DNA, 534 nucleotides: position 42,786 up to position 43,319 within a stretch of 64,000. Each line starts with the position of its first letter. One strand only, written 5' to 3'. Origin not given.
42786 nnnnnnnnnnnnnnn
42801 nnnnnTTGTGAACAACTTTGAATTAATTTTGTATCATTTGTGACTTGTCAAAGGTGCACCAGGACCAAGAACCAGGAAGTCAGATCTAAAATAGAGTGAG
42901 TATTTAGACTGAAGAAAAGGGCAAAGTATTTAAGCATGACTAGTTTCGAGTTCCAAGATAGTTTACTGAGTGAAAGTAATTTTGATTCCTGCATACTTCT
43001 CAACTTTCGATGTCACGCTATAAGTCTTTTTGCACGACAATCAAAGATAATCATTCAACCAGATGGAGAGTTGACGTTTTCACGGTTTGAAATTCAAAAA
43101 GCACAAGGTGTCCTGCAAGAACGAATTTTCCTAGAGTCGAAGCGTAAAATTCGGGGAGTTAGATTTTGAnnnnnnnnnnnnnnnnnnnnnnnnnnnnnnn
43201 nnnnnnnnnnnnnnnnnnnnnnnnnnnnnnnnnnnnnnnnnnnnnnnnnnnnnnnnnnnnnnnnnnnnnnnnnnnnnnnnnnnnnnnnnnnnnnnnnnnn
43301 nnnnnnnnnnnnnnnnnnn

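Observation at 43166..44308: DegT-family paralog in which the Schiff-base lysine is replaced by asparagine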

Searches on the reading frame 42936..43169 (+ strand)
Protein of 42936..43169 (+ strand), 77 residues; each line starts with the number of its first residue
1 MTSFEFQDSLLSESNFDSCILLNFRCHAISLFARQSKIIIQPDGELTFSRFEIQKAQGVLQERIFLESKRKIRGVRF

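Call 20: search_protein_families(library=pfam, proteins=[window:42936-43169:+], max_evalue=0.01)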
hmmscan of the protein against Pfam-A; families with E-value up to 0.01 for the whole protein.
window:42936-43169:+ (77 aa): 0 families

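Call 45: search_protein_representatives(protein=window:42936-43166:+)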
Query: 77 residues. Proteins with E-value up to 0.001 (for the whole library): 3; up to 1e-10: 1; up to 1e-30: 1. The best 3 are listed.
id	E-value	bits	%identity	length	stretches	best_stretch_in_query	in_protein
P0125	1.5e-42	158.1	100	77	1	1-77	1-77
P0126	3.1e-04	37.0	22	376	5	15-63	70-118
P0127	9.1e-04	35.5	25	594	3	21-53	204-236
